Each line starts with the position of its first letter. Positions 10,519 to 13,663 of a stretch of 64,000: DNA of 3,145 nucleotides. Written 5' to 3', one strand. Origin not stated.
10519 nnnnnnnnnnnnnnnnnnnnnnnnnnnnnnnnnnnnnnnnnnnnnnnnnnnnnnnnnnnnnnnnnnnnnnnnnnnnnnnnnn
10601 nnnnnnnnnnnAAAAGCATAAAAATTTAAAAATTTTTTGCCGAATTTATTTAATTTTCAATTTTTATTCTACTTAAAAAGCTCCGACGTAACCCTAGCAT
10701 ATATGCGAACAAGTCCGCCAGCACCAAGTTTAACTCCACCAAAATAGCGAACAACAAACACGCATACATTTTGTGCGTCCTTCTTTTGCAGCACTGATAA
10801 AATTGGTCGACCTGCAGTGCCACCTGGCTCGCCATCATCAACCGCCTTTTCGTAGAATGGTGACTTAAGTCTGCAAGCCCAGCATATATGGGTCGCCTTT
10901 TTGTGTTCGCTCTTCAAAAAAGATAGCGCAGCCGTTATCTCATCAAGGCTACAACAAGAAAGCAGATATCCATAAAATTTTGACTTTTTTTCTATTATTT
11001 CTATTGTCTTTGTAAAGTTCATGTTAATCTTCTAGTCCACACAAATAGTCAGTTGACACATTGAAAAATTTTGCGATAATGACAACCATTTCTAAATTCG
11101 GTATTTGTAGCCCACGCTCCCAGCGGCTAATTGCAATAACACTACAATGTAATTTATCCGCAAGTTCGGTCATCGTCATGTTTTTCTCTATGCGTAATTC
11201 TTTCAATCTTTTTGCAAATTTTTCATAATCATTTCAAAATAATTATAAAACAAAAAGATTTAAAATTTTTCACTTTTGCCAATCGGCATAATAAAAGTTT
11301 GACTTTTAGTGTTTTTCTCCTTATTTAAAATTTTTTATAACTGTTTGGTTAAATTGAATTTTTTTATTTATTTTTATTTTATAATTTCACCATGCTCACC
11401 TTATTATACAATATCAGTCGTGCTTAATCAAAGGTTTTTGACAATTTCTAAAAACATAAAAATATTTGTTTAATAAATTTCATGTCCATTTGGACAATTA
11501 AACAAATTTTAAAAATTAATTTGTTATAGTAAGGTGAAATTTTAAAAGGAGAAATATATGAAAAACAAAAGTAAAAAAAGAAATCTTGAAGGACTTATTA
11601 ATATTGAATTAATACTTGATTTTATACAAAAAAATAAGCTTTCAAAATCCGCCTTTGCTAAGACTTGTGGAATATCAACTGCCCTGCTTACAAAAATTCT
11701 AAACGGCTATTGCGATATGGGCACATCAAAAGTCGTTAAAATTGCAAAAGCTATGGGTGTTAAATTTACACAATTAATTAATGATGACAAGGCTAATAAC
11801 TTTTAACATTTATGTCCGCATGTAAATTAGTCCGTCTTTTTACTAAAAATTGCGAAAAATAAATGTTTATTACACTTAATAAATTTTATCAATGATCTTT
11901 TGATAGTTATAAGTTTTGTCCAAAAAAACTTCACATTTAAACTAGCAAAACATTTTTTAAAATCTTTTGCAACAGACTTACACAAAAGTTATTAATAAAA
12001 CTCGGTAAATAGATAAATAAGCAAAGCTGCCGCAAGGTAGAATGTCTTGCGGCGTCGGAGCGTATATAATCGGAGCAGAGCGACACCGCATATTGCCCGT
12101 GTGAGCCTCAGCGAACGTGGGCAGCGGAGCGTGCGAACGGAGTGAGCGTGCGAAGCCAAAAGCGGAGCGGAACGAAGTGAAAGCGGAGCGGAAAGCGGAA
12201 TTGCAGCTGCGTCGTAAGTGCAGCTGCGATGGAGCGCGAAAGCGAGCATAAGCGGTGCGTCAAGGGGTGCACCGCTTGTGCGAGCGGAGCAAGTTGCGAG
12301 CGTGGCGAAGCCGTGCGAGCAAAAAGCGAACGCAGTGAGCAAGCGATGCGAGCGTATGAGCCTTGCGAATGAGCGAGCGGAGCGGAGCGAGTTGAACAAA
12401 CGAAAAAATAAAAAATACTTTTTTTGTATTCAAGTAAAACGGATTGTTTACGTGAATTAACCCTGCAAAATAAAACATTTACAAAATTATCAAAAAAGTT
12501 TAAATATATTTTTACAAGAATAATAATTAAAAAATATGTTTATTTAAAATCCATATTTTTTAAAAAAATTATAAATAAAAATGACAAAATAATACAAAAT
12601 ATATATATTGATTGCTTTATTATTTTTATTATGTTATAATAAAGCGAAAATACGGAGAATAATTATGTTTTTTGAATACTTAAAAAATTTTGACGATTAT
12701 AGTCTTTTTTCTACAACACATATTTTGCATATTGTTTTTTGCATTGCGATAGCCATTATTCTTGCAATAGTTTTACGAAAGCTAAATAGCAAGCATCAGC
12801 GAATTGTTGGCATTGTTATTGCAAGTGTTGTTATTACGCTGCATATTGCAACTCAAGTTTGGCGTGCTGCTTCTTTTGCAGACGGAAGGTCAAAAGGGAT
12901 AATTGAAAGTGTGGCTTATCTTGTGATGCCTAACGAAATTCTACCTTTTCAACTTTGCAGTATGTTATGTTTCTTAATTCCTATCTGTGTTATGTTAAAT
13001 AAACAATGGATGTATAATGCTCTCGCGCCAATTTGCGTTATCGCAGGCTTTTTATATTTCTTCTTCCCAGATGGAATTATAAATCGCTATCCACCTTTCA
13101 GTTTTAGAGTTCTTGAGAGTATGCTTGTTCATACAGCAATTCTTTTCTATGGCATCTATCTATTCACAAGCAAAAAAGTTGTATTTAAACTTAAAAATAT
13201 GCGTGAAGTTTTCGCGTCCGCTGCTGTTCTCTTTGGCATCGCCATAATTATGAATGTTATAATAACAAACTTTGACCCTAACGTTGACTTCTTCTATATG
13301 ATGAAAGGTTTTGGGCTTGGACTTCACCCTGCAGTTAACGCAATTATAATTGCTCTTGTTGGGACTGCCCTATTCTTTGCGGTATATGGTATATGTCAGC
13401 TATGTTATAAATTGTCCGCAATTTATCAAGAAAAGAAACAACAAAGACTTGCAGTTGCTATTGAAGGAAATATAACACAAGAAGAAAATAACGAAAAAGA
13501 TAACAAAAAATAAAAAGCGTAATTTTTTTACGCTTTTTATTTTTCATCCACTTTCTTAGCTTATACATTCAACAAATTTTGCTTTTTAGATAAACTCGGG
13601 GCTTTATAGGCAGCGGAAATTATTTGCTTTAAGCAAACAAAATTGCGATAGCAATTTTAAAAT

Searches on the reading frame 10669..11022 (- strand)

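Call 58: search_protein_families(library=pfam, proteins=[window:10669-11022:-], max_evalue=0.00001)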
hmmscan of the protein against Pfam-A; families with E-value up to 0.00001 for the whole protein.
window:10669-11022:- (117 aa): 1 family
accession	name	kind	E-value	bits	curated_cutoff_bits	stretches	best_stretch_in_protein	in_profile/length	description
PF01205.25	UPF0029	-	3.8e-35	120.6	27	1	12-114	1-105/107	Uncharacterized protein family UPF0029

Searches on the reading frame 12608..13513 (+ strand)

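Call 58: search_protein_families(library=pfam, proteins=[window:12608-13513:+], max_evalue=0.00001)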
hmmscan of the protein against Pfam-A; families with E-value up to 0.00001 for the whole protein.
window:12608-13513:+ (301 aa): 1 family
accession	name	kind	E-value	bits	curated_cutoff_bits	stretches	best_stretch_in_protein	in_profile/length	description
PF14808.11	TMEM164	-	2.6e-19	70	25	1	33-235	1-186/217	TMEM164 family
